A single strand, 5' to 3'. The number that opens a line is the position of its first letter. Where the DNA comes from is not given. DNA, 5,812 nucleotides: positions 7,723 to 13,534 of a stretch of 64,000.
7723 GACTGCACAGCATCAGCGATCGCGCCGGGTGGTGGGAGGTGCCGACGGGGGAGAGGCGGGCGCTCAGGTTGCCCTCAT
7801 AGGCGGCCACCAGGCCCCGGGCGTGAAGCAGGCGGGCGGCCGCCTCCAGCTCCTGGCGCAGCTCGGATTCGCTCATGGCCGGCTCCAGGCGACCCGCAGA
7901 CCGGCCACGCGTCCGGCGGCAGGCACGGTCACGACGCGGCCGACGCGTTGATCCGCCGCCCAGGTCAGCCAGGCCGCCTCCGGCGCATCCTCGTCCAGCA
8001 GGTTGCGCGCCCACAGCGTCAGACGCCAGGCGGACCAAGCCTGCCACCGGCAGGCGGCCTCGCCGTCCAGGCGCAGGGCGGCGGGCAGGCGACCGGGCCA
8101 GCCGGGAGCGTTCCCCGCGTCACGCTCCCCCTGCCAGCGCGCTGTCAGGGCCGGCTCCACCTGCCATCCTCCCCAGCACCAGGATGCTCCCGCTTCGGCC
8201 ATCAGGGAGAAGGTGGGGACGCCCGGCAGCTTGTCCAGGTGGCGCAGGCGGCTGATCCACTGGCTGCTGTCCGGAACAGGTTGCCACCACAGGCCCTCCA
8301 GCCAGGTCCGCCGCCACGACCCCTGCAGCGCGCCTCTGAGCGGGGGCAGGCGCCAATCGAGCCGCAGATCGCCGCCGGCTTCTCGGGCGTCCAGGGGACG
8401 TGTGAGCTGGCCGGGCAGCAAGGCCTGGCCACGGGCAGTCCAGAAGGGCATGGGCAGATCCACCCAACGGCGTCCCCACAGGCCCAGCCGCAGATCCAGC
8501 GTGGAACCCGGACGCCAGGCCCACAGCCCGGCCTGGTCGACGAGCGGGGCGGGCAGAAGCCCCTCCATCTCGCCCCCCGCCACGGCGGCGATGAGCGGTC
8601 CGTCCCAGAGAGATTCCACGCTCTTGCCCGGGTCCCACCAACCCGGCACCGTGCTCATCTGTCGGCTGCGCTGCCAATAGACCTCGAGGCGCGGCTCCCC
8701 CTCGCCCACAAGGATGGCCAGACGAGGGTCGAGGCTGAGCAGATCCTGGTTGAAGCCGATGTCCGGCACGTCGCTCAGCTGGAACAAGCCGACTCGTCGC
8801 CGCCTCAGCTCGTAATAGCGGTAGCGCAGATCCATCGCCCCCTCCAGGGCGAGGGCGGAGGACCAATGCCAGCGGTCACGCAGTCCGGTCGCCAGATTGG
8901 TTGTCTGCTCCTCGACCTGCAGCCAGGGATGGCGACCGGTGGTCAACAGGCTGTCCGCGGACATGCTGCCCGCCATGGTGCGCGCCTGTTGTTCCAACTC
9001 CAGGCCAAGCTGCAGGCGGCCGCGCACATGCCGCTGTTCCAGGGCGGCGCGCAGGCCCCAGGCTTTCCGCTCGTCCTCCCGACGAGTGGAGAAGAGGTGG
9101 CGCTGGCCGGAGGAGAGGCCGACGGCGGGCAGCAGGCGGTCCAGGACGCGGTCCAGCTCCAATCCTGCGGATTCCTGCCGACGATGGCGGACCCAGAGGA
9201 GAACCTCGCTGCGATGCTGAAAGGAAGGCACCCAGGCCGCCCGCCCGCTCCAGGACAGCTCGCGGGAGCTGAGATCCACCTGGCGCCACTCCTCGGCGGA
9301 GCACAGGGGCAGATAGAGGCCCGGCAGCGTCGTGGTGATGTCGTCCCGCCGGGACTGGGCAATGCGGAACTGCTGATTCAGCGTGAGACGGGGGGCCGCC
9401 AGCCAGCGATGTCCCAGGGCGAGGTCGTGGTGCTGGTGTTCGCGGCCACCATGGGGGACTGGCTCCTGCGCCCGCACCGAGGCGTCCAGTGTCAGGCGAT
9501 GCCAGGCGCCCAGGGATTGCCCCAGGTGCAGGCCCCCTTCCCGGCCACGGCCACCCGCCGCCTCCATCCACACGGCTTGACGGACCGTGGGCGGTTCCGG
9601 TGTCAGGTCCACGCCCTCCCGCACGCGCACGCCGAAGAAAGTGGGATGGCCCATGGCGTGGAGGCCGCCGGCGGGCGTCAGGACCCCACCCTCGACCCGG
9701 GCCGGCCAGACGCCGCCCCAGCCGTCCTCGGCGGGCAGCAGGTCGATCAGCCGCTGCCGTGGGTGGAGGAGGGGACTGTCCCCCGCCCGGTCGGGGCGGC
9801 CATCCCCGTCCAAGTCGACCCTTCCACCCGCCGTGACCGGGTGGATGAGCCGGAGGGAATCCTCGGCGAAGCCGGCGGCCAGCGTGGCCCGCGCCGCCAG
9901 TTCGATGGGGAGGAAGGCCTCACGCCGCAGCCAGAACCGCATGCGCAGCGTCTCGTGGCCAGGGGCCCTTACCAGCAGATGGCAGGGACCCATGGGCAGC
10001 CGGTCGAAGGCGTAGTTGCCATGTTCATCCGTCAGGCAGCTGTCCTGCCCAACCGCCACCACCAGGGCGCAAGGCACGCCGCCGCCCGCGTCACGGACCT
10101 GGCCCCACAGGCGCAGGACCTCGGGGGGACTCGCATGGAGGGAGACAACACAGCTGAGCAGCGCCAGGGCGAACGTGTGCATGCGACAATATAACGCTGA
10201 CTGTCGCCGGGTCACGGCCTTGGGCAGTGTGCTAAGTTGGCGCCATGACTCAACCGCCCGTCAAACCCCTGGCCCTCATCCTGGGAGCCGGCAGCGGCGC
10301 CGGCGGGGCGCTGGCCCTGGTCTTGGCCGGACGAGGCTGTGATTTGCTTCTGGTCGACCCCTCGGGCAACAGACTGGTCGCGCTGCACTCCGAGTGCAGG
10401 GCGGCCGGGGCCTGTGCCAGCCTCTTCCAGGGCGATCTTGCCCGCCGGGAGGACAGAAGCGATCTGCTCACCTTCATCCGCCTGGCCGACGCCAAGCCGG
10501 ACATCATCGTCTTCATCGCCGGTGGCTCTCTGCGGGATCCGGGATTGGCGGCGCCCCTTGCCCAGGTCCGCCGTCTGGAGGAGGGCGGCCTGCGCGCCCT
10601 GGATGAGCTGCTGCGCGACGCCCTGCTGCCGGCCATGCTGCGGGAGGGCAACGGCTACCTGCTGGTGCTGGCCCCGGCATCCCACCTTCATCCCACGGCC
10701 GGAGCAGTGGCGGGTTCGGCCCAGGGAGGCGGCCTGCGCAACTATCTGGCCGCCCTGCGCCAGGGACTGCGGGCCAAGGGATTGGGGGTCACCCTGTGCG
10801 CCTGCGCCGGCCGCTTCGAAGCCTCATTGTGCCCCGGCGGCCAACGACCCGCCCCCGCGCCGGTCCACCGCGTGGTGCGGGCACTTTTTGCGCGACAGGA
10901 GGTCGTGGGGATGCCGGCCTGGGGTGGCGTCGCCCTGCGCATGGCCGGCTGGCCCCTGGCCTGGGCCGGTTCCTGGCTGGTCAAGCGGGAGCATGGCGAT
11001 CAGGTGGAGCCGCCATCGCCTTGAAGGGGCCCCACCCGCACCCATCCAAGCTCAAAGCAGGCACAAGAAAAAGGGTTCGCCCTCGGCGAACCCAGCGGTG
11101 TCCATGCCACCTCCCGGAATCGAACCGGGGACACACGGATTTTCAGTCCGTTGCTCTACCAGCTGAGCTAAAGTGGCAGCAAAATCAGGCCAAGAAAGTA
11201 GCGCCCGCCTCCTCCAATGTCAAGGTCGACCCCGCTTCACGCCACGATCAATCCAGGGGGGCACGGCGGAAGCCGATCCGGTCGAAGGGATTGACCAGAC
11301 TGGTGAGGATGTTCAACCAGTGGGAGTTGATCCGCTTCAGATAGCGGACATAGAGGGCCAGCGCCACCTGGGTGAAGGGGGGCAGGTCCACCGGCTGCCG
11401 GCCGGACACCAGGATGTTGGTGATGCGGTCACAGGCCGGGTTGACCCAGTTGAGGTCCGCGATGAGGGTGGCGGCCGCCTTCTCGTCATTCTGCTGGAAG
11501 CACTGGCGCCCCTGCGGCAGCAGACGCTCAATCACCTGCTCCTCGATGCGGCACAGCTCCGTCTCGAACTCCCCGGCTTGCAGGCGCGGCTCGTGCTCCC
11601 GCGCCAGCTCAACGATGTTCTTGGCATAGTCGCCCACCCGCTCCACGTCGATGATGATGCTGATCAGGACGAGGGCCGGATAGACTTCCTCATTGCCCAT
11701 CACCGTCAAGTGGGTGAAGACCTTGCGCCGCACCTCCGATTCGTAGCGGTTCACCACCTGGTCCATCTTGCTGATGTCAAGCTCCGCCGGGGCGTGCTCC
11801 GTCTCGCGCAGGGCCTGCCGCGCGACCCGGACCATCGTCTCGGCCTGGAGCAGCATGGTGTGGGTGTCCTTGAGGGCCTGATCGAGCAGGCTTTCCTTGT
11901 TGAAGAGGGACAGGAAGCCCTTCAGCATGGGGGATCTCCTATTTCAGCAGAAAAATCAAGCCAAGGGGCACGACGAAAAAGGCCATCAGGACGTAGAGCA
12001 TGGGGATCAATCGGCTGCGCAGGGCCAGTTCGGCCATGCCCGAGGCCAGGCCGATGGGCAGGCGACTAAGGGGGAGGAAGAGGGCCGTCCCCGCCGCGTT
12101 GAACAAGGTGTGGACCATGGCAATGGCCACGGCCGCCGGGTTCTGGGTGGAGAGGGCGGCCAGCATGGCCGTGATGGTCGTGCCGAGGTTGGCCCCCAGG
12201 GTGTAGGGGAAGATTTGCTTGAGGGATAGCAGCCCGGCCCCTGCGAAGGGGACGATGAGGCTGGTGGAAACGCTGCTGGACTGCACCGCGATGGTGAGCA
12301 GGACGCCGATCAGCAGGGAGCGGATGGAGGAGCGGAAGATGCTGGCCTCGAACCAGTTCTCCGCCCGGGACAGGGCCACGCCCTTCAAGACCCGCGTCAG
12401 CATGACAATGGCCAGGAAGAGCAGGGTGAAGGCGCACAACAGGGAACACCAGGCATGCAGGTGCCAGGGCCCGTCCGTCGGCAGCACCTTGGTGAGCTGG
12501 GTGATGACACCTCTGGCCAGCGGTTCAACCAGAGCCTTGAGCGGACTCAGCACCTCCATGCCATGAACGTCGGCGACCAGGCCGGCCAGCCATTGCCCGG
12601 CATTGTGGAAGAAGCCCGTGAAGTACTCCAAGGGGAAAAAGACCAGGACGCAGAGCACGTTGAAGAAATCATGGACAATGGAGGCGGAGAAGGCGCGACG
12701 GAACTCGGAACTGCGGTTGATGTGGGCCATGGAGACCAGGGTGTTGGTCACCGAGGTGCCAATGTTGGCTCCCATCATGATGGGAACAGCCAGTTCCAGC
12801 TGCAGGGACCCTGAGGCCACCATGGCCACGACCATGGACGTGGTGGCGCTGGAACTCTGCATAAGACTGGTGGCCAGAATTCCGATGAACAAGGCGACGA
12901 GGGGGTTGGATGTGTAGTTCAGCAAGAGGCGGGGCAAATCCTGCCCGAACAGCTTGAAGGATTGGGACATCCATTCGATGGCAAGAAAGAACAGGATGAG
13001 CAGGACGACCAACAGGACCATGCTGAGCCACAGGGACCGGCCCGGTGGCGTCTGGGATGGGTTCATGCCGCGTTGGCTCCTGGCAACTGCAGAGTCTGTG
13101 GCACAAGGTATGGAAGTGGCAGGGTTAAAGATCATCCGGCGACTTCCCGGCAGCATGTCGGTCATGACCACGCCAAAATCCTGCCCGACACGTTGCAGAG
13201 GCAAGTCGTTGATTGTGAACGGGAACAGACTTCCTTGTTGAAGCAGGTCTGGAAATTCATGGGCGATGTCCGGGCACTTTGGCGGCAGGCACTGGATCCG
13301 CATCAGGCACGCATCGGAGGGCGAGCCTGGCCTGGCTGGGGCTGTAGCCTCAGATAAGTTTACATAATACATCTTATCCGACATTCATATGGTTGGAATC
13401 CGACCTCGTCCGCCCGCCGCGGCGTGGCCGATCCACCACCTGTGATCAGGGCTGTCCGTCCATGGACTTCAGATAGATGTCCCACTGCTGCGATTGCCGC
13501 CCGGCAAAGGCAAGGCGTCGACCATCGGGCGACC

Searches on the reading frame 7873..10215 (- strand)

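Call 14: search_protein_families(library=pfam, proteins=[window:7873-10215:-], max_evalue=0.001)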
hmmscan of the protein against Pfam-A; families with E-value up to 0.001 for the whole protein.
window:7873-10215:- (780 aa): 1 family
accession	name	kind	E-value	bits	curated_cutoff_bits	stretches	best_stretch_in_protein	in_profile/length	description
PF13620.12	CarboxypepD_reg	-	2e-06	28.5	32.3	1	36-91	2-63/82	Carboxypeptidase regulatory-like domain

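Call 67: search_protein_families(library=pfam, proteins=[window:7873-10215:-], max_evalue=0.0001)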
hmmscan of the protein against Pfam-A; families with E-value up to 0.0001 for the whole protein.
window:7873-10215:- (780 aa): 1 family
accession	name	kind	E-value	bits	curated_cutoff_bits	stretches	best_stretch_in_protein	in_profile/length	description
PF13620.12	CarboxypepD_reg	-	2e-06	28.5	32.3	1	36-91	2-63/82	Carboxypeptidase regulatory-like domain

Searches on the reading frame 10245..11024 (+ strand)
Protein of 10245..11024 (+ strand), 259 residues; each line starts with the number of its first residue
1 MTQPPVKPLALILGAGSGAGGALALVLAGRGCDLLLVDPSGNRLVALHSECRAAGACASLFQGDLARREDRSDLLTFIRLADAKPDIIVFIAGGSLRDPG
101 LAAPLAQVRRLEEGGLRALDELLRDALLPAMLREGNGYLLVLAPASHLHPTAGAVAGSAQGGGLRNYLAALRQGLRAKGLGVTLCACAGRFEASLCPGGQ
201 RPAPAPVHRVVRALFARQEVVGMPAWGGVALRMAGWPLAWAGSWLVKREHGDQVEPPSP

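Call 14: search_protein_families(library=pfam, proteins=[window:10245-11024:+], max_evalue=0.001)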
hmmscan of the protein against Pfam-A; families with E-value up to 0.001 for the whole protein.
window:10245-11024:+ (259 aa): 1 family
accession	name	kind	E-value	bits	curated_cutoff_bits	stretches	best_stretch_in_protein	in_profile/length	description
PF00106.31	adh_short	-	4.5e-12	46.3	26.6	1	10-188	3-180/195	short chain dehydrogenase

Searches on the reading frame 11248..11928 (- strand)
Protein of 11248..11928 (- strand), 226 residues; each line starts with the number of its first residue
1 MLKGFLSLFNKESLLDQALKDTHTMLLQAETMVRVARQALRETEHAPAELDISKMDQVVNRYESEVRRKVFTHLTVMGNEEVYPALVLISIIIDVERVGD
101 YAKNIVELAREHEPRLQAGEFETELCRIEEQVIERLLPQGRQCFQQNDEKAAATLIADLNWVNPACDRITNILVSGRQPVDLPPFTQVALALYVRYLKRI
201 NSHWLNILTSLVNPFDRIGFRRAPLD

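Call 14: search_protein_families(library=pfam, proteins=[window:11248-11928:-], max_evalue=0.001)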
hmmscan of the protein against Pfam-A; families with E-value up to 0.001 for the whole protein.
window:11248-11928:- (226 aa): 1 family
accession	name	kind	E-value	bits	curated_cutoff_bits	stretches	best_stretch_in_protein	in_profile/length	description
PF01895.24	PhoU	-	1.1e-16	61.4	23.5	1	24-108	3-88/89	PhoU domain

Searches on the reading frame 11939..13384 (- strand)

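Call 14: search_protein_families(library=pfam, proteins=[window:11939-13384:-], max_evalue=0.001)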
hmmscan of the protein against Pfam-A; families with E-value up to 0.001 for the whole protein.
window:11939-13384:- (481 aa): 1 family
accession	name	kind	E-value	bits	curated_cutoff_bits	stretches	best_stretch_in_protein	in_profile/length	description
PF02690.20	Na_Pi_cotrans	-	1.3e-42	145.5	29.1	2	131-280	1-136/137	Na+/Pi-cotransporter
